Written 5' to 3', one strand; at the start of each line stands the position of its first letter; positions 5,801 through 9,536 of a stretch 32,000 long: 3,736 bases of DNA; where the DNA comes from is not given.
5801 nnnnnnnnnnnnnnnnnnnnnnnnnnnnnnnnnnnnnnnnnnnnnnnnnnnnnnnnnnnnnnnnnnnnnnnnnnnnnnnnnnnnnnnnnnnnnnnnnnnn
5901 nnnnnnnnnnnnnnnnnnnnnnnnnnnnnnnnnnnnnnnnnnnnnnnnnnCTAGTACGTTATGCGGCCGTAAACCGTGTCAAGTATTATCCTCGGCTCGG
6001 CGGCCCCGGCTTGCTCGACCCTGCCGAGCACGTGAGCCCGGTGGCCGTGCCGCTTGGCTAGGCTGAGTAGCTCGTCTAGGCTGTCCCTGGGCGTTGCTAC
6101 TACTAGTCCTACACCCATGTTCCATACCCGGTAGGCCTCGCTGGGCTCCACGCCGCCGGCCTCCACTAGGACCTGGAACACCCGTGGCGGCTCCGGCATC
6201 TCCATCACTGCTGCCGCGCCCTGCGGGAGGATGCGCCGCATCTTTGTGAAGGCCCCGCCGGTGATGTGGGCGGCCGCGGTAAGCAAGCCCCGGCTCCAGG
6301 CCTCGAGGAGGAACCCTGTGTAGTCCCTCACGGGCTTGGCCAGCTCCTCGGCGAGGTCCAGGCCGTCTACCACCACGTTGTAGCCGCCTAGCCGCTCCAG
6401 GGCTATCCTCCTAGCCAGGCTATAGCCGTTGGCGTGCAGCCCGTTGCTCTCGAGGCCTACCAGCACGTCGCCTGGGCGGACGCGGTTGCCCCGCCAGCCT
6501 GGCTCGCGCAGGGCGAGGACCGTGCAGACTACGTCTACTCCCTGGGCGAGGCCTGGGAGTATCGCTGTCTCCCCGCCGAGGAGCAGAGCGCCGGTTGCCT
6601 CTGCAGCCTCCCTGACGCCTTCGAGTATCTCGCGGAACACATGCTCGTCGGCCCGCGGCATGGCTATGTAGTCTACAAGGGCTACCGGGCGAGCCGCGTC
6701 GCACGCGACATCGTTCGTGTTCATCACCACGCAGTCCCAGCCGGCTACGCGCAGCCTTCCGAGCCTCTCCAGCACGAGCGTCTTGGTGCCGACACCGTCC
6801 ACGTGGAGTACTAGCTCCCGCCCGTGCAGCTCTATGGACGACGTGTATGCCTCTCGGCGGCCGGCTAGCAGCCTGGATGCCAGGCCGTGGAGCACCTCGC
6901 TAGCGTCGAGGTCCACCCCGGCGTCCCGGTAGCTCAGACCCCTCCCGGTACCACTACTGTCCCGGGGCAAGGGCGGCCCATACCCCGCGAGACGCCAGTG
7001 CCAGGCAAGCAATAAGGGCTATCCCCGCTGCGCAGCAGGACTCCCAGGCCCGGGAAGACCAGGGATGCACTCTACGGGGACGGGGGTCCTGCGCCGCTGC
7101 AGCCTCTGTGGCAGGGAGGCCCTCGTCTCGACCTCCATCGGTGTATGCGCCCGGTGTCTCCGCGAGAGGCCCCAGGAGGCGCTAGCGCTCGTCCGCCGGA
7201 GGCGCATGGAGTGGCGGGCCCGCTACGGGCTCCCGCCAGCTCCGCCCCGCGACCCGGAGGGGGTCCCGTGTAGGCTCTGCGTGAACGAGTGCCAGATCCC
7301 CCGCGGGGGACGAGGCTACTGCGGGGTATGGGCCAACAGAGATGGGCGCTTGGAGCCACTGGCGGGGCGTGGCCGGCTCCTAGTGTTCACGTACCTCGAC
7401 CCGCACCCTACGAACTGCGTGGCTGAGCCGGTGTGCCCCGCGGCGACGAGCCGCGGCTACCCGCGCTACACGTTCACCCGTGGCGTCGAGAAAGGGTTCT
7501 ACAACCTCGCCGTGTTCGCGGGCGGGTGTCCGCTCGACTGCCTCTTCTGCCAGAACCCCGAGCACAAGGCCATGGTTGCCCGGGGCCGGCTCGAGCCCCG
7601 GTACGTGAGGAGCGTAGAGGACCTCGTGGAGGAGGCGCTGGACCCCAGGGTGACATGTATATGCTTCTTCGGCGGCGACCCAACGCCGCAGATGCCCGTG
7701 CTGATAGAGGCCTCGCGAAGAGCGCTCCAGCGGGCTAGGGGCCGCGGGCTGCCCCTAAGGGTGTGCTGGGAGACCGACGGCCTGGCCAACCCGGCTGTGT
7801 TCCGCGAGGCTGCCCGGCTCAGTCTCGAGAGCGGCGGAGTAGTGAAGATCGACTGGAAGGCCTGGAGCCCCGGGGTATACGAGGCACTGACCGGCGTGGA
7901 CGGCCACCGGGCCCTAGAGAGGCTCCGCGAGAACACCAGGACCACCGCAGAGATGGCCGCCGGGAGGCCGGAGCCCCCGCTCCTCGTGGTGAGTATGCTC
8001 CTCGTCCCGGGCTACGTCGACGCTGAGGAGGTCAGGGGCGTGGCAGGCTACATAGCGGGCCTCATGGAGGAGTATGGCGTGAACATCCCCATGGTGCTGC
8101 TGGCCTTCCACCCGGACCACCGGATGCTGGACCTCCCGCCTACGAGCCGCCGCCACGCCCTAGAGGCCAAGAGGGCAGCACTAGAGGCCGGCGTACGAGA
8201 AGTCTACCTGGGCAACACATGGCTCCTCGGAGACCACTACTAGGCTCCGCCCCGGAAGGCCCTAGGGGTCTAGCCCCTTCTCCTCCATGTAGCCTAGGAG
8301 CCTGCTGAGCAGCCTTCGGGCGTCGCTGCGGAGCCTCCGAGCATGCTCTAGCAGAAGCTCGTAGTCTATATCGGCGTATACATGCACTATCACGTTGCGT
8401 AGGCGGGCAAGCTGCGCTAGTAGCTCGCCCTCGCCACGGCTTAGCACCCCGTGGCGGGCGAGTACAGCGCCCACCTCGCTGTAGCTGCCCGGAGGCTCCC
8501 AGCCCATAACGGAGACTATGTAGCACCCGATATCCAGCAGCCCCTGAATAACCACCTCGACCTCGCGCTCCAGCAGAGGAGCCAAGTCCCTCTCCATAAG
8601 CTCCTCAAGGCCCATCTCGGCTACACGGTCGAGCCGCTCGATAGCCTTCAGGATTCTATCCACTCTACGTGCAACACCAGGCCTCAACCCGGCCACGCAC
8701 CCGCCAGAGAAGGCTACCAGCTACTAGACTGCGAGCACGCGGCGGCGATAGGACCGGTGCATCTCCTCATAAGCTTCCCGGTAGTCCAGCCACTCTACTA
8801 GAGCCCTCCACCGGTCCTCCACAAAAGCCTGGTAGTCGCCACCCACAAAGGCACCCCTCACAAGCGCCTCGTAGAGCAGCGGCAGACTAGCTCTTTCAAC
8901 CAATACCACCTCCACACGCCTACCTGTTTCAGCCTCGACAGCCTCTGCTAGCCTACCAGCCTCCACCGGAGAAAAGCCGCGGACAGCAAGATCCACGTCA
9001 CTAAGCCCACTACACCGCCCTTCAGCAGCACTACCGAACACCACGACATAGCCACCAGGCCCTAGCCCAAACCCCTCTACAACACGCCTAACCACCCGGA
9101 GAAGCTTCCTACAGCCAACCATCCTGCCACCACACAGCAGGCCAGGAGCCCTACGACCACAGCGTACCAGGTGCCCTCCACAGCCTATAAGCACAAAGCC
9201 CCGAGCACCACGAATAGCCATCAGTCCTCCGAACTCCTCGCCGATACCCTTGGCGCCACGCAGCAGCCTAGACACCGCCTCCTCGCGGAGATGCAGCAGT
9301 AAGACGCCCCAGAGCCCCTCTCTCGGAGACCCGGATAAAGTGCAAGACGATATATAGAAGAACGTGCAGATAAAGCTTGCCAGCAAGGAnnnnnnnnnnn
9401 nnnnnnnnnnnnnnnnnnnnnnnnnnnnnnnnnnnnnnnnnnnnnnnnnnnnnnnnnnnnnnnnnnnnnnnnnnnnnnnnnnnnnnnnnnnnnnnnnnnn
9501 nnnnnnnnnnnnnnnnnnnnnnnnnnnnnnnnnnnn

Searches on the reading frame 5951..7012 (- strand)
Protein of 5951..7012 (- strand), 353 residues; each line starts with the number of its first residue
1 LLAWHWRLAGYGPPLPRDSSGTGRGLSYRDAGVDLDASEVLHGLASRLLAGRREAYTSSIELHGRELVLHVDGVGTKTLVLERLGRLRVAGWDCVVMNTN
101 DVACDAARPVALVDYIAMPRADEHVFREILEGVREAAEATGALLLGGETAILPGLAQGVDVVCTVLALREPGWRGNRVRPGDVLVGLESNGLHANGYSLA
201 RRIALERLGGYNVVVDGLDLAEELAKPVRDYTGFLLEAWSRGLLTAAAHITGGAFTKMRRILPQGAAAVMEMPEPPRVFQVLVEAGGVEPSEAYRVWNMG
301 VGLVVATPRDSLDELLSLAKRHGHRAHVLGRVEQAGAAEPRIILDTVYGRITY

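Call 21: search_protein_families(library=pfam, proteins=[window:5951-7012:-], max_evalue=0.001)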
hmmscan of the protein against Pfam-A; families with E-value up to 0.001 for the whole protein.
window:5951-7012:- (353 aa): 2 families
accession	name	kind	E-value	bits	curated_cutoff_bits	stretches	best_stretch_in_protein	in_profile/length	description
PF02769.27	AIRS_C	-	7.4e-21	75.4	23.1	1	179-337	1-150/156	AIR synthase related protein, C-terminal domain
PF00586.29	AIRS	-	3.3e-20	73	24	1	63-166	11-109/112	AIR synthase related protein, N-terminal domain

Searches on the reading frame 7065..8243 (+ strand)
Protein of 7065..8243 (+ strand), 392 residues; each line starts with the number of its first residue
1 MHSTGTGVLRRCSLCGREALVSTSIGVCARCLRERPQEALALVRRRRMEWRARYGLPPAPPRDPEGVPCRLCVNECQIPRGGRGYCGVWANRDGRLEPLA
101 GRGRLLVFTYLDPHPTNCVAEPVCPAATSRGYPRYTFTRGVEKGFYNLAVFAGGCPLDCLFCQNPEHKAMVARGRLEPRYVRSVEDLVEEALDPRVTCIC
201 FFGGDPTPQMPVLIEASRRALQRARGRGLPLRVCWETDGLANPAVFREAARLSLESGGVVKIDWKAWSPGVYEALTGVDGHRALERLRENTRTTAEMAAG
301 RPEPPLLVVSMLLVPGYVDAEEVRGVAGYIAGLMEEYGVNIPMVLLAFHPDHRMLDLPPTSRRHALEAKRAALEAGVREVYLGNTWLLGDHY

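Call 6: search_protein_families(library=pfam, proteins=[window:7065-8243:+], max_evalue=0.01)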
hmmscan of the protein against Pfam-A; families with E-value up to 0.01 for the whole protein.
window:7065-8243:+ (392 aa): 3 families
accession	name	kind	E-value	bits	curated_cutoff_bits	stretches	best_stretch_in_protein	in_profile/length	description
PF04055.27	Radical_SAM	-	1.3e-13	51.9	29.5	1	151-285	3-134/166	Radical SAM superfamily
PF13353.11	Fer4_12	-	1.4e-05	25.9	22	1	148-224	8-81/137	4Fe-4S single cluster domain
PF00253.27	Ribosomal_S14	-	0.007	16.5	27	0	6-35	12-41/54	Ribosomal protein S14p/S29e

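Call 9: find_related_loci(query=window:7065-8243:+, collection=genome_contigs, flank=10000)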
Query window:7065-8243:+ (392 aa) in genome_contigs; peptide patterns used: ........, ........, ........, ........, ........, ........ (x = any residue, [..] = any of these).
505 stretches matched a pattern; 456 encode a relative of the query (tblastn E <= 1e-3); the best 80 are kept; 80 distinct loci.
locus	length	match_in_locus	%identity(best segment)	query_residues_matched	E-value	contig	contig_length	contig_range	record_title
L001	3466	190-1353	70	5-392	0e+0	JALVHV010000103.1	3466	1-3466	MAG: Pyrodictiaceae archaeon isolate A1_metabat1_scaf2bin.004 A1_NODE_39986_length_3466_cov_18.764301, whole genome shot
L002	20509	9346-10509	69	5-392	0e+0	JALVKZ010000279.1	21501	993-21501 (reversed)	MAG: Pyrodictiaceae archaeon isolate A1_metabat2_scaf2bin.236 A1_NODE_726_length_21501_cov_6.126556, whole genome shotgu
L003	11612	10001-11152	75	8-392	4e-180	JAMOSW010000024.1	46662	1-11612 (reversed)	MAG: Pyrodictiaceae archaeon isolate 4571-419_maxbin2_scaf2bin.027 4571-419_scaffold_170_c1, whole genome shotgun sequen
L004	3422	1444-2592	75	12-392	0e+0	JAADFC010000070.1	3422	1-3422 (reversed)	MAG: Thermoproteota archaeon isolate L_MetaBat.77 contig-127_38388, whole genome shotgun sequence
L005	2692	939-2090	73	11-392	7e-173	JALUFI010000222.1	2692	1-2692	MAG: Pyrodictiaceae archaeon isolate S143_metabat2_scaf2bin.055 S143_NODE_52335_length_2692_cov_2.810916, whole genome s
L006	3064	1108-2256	70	11-392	8e-170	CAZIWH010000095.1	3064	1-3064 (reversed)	MAG TPA_asm: uncultured Hyperthermus sp. isolate SRP163575_co1_287 genome assembly, contig: NODE_68741_length_3064_cov_6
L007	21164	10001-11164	70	5-392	0e+0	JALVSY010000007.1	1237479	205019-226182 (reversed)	MAG: Pyrodictiaceae archaeon isolate M1_maxbin2_scaf2bin.012 M1_NODE_1_length_1237479_cov_161.761673, whole genome shotg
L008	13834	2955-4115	64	5-392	5e-150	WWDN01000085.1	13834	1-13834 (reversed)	MAG: Thermodiscus sp. isolate A1_148_esom k151_411437, whole genome shotgun sequence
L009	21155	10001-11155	58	7-392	8e-149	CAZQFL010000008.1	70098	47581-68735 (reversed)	MAG TPA_asm: uncultured Desulfurococcaceae archaeon isolate SRP141559_co1_156 genome assembly, contig: NODE_78_length_70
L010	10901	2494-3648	58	7-392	3e-148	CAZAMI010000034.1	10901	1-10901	MAG TPA_asm: uncultured Desulfurococcaceae archaeon isolate binchicken_co6_446 genome assembly, contig: NODE_7332_length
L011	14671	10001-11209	59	2-392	7e-147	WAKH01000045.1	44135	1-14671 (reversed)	MAG: Thermodiscus sp. isolate S012_152_esom k151_18874, whole genome shotgun sequence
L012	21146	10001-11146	56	7-392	8e-142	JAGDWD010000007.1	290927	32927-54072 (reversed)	MAG: Desulfurococcales archaeon isolate KUA_Bin18 NODE_10_length_290927_cov_17.864325, whole genome shotgun sequence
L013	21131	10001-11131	55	12-392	7e-140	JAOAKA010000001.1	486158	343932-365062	MAG: Sulfolobales archaeon isolate SKW299 NODE_1_length_486158_cov_47.562696, whole genome shotgun sequence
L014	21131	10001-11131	55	12-392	4e-136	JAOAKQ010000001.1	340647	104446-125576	MAG: Sulfolobales archaeon isolate SKW88 NODE_1_length_340647_cov_186.331470, whole genome shotgun sequence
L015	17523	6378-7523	57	8-392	4e-135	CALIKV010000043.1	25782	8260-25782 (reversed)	MAG: uncultured Sulfolobales archaeon isolate S1_Bin_MAXBIN__196_sub_1 genome assembly, contig: c_000002820789, whole ge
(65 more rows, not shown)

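Call 13: find_encoding_contigs(protein=window:7065-8243:+, flank=10000, max_places=6)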
Protein window:7065-8243:+ (392 aa): no gene with exactly this product is on record in the collection.

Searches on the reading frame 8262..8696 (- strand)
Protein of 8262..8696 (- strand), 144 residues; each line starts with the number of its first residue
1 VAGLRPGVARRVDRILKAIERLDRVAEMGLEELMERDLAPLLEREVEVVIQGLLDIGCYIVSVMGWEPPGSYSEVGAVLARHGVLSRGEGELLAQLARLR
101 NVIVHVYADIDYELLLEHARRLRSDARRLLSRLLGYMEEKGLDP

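Call 6: search_protein_families(library=pfam, proteins=[window:8262-8696:-], max_evalue=0.01)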
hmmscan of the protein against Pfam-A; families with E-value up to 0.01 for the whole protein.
window:8262-8696:- (144 aa): 2 families
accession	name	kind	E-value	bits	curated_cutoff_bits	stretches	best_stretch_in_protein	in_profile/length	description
PF01934.22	HepT-like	-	8.2e-21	74.4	23.5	1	15-131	1-118/120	Ribonuclease HepT-like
PF20797.2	HepT-like_2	-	0.0095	16.5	27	0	81-133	50-103/110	HepT-like protein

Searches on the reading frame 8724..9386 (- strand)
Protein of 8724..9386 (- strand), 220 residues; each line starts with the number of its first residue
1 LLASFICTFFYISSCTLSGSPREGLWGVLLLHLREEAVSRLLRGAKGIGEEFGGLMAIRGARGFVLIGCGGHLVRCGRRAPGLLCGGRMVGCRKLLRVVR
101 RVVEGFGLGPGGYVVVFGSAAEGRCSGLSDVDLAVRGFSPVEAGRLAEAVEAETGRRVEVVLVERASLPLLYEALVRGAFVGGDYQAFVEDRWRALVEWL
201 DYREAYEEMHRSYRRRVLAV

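Call 6: search_protein_families(library=pfam, proteins=[window:8724-9386:-], max_evalue=0.01)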
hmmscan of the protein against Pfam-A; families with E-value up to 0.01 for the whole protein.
window:8724-9386:- (220 aa): 2 families
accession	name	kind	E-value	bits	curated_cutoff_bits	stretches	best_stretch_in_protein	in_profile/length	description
PF18765.7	Polbeta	-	1.3e-05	25.7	26.9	1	114-179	16-85/93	Polymerase beta, Nucleotidyltransferase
PF01909.29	NTP_transf_2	-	9.3e-05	23.2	21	1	111-168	14-77/93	Nucleotidyltransferase domain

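Call 37: search_protein_families(library=pfam, proteins=[window:8724-9386:-], max_evalue=1)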
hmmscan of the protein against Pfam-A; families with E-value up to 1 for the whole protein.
window:8724-9386:- (220 aa): 4 families
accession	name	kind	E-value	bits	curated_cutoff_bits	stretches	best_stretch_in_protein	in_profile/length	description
PF18765.7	Polbeta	-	1.3e-05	25.7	26.9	1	114-179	16-85/93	Polymerase beta, Nucleotidyltransferase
PF01909.29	NTP_transf_2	-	9.3e-05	23.2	21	1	111-168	14-77/93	Nucleotidyltransferase domain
PF22600.2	MTPAP-like_central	-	0.016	15.8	27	1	88-138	22-66/139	Poly(A) RNA polymerase, mitochondrial-like, central palm domain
PF17893.6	Cas9_b_hairpin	-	0.28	11.4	25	1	151-177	13-39/90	CRISPR-associated endonuclease Cas9 beta-hairpin domain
